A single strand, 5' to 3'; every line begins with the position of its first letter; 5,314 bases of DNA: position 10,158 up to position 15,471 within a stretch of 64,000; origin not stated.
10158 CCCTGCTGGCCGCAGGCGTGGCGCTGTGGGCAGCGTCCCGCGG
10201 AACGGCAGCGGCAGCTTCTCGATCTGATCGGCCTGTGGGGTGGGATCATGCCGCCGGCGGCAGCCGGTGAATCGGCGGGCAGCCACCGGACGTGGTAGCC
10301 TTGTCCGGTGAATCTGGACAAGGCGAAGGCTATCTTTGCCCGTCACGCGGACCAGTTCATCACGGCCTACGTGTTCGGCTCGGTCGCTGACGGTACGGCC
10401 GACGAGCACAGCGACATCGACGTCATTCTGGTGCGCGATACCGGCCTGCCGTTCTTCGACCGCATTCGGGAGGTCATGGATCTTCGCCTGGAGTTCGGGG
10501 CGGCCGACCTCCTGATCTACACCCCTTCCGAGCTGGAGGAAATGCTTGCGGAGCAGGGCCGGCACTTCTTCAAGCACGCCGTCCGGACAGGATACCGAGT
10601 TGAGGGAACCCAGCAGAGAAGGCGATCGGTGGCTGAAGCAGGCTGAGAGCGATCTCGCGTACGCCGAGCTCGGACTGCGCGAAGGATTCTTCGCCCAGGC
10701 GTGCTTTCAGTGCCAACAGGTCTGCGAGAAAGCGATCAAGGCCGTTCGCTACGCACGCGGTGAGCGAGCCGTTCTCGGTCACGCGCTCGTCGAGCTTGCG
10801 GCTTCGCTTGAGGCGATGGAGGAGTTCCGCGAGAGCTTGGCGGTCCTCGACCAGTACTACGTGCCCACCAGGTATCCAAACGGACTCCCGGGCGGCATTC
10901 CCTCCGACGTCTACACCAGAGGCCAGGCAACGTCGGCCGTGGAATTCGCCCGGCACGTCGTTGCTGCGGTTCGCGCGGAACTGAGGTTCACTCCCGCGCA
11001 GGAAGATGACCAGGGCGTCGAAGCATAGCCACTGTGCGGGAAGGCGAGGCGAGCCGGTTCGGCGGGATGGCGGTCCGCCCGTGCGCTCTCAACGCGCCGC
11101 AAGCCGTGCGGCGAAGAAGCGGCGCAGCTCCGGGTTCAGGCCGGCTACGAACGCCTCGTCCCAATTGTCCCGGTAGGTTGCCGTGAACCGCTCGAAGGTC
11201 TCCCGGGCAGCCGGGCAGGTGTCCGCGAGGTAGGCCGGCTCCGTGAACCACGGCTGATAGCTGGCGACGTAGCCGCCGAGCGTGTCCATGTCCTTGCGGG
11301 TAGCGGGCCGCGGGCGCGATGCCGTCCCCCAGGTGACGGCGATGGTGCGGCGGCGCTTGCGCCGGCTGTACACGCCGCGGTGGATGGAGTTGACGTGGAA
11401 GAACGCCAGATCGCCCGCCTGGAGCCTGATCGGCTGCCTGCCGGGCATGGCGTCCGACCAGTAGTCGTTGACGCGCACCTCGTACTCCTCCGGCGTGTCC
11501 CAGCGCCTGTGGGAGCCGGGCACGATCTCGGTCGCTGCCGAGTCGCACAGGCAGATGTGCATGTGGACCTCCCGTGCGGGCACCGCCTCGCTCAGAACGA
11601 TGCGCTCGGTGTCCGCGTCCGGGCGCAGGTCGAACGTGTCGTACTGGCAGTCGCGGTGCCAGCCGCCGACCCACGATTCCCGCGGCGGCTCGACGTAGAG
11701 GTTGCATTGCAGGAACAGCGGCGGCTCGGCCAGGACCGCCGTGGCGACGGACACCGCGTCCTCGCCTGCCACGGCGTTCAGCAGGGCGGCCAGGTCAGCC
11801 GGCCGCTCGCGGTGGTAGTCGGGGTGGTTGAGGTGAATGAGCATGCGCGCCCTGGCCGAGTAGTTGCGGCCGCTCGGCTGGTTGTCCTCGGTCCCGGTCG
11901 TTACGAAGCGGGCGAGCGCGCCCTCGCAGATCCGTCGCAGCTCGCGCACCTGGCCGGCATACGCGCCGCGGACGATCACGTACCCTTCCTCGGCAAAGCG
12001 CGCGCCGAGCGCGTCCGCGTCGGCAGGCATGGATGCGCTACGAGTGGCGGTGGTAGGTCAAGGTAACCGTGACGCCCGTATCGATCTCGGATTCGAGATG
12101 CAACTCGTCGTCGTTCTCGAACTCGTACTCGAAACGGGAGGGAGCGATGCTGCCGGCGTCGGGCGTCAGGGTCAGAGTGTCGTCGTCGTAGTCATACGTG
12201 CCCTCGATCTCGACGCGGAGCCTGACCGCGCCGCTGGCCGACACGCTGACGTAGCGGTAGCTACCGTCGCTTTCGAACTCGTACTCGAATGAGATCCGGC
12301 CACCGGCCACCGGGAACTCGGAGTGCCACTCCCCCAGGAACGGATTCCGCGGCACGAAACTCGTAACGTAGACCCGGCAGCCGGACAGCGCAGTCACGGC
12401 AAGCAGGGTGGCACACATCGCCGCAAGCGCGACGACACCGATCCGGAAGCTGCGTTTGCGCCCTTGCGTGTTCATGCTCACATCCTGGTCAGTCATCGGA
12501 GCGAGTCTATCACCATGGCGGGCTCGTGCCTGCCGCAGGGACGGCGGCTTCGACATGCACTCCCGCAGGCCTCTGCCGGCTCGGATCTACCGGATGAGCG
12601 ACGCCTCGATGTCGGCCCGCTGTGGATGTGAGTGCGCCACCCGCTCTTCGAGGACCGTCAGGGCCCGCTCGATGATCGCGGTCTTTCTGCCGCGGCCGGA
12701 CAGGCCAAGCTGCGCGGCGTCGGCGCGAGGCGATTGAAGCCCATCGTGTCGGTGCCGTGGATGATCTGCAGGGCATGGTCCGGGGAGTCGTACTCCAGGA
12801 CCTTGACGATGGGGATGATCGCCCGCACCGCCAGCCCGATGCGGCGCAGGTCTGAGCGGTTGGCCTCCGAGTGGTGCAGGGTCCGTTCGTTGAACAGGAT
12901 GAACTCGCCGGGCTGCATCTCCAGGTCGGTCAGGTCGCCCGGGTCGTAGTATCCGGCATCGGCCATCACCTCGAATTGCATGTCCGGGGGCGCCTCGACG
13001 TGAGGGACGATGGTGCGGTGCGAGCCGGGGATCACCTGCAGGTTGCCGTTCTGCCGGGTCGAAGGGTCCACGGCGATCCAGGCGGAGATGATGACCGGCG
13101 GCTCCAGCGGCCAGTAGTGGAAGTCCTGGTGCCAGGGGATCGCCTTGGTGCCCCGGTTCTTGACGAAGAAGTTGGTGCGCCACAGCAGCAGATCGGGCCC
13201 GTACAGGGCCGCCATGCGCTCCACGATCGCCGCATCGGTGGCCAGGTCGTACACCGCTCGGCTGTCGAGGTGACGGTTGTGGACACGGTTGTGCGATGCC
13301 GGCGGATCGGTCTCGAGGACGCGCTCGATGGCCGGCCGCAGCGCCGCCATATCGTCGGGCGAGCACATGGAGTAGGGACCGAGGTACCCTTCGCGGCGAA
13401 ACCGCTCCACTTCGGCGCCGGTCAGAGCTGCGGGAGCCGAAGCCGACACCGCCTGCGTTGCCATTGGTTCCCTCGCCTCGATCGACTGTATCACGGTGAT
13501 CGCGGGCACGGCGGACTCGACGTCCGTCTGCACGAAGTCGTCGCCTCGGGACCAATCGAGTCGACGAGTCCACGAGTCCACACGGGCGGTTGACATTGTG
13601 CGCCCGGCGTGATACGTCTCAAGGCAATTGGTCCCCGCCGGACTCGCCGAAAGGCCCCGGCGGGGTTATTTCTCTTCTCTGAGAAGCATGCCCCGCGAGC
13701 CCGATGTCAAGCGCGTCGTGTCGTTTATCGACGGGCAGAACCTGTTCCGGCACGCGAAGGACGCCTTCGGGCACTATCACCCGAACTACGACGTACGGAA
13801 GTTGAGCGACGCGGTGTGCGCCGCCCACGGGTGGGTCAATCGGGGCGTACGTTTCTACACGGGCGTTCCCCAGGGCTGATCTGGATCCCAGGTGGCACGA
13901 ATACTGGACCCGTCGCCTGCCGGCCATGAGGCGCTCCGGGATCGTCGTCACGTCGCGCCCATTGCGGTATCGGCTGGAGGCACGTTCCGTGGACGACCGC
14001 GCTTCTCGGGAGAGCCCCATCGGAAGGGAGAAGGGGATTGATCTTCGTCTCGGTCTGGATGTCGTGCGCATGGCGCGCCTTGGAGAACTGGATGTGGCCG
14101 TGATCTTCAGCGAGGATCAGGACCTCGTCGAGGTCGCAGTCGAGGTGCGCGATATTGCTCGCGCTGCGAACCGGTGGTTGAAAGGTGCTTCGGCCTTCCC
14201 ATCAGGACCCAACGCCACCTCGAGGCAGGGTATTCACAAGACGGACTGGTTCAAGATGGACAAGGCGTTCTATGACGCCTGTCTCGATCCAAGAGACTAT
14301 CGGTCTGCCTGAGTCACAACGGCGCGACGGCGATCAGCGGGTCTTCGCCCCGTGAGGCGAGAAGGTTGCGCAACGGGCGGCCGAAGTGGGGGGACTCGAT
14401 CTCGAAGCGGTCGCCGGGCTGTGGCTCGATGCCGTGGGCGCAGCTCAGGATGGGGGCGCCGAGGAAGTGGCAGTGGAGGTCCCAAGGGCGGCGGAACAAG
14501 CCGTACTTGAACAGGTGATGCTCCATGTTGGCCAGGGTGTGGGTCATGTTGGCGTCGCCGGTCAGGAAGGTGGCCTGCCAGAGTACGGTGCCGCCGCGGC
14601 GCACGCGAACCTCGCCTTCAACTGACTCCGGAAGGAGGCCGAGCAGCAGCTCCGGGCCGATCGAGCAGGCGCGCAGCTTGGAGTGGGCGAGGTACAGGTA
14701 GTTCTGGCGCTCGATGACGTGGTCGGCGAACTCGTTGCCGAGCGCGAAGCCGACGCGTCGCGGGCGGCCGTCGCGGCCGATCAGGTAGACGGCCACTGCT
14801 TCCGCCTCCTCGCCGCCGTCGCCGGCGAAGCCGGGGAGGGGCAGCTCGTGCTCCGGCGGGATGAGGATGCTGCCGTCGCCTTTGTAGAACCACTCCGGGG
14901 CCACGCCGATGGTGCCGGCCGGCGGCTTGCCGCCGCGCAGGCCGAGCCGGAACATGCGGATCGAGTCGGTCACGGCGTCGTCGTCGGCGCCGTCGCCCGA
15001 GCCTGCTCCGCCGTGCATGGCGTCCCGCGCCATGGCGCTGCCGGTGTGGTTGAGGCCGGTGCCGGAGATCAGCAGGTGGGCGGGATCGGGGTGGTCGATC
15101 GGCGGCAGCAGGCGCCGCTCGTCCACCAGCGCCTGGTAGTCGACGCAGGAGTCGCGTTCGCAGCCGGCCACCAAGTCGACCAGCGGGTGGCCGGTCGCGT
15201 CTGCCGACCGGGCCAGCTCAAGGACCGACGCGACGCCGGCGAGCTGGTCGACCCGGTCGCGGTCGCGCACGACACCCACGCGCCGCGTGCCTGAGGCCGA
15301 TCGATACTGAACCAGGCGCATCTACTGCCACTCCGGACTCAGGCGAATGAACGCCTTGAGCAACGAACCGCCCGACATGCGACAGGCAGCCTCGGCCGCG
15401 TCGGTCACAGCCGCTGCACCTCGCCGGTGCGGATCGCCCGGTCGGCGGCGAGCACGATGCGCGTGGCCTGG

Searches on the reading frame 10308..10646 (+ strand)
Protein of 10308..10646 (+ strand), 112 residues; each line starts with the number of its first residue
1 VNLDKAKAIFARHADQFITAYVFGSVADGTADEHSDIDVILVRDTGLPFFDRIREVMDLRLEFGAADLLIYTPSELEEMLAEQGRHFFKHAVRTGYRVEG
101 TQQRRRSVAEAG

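Call 79: search_protein_families(library=pfam, proteins=[window:10308-10646:+], max_evalue=0.01)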
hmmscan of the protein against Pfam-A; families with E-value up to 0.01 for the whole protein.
window:10308-10646:+ (112 aa): 3 families
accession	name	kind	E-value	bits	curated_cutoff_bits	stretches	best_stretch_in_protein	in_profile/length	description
PF18765.7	Polbeta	-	1.4e-08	35.2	26.9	1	5-78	2-68/93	Polymerase beta, Nucleotidyltransferase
PF01909.29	NTP_transf_2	-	3e-07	31.2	21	1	17-48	14-45/93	Nucleotidyltransferase domain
PF22600.2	MTPAP-like_central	-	0.007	16.9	27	1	18-45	40-67/139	Poly(A) RNA polymerase, mitochondrial-like, central palm domain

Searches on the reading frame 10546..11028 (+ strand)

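Call 79: search_protein_families(library=pfam, proteins=[window:10546-11028:+], max_evalue=0.01)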
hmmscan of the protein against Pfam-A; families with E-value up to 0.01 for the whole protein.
window:10546-11028:+ (160 aa): 1 family
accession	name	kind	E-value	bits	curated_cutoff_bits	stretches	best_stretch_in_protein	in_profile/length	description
PF05168.19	HEPN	-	1.1e-23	84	22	1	28-143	3-115/117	HEPN domain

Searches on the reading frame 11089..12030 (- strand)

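Call 5: search_protein_families(library=pfam, proteins=[window:11089-12030:-], max_evalue=0.01)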
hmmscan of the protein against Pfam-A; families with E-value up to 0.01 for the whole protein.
window:11089-12030:- (313 aa): 1 family
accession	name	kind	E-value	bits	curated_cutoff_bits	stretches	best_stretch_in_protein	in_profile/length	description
PF05721.19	PhyH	-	2e-10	41.7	22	1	12-219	1-202/213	Phytanoyl-CoA dioxygenase (PhyH)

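Call 7: search_protein_families(library=ncbifam, proteins=[window:11089-12030:-], max_evalue=0.01)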
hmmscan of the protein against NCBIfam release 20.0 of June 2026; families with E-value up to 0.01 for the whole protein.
window:11089-12030:- (313 aa): 0 families

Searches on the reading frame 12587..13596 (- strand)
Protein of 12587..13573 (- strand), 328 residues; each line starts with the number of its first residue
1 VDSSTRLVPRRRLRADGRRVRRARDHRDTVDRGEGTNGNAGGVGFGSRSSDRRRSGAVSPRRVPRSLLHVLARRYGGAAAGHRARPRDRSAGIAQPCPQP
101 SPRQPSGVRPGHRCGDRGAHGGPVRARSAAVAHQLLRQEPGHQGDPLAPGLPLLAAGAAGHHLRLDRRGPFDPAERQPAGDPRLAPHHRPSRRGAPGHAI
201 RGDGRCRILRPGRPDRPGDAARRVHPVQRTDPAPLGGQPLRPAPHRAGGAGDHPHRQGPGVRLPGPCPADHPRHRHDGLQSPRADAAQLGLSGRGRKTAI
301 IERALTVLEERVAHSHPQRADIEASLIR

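Call 5: search_protein_families(library=pfam, proteins=[window:12587-13573:-], max_evalue=0.01)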
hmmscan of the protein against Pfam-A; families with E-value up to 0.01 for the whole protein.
window:12587-13573:- (328 aa): 0 families

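Call 7: search_protein_families(library=ncbifam, proteins=[window:12658-13596:-], max_evalue=0.01)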
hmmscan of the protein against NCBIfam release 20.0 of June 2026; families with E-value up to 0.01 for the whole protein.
window:12658-13596:- (312 aa): 3 families
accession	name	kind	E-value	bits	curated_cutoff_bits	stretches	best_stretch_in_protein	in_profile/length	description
TIGR01762.1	chlorin-enz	subfamily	4.1e-25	88.7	226.3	2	57-196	2-160/288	chlorinating enzyme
TIGR02408.1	ectoine_ThpD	equivalog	9.9e-12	44.8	336.5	1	52-224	11-203/277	ectoine hydroxylase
NF052437.1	MPhHdxlPhnYGIM8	equivalog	4.7e-06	26.2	500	1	115-255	76-209/260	methylphosphonate hydroxylase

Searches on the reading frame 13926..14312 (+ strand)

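Call 79: search_protein_families(library=pfam, proteins=[window:13926-14312:+], max_evalue=0.01)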
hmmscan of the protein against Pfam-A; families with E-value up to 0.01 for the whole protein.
window:13926-14312:+ (128 aa): 1 family
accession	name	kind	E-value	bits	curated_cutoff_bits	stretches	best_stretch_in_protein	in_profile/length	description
PF01936.24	NYN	-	0.0048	17.9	24.2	1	28-75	71-114/145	NYN domain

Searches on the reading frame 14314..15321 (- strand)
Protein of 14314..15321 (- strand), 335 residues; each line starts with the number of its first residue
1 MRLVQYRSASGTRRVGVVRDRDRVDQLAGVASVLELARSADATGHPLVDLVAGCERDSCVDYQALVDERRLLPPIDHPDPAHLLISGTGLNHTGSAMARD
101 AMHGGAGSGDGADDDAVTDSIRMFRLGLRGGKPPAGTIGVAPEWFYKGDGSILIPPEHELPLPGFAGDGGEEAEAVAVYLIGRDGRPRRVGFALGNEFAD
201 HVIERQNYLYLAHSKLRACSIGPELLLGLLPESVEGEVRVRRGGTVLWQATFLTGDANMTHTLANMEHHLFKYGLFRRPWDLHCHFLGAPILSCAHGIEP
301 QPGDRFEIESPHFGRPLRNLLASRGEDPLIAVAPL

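Call 5: search_protein_families(library=pfam, proteins=[window:14314-15321:-], max_evalue=0.01)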
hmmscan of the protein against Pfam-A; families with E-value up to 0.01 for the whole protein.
window:14314-15321:- (335 aa): 0 families

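Call 7: search_protein_families(library=ncbifam, proteins=[window:14314-15321:-], max_evalue=0.01)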
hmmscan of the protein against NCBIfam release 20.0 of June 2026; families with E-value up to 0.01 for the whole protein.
window:14314-15321:- (335 aa): 1 family
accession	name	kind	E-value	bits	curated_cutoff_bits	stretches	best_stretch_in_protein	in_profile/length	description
NF040903.1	GguC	equivalog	2.4e-137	457.4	340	1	1-328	1-323/329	AraD1 family protein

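Call 59: search_solved_structures(query=window:14314-15321:-, max_evalue=0.01)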
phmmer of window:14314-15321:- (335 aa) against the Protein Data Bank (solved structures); distinct sequences matched with E-value up to 0.01: 0.
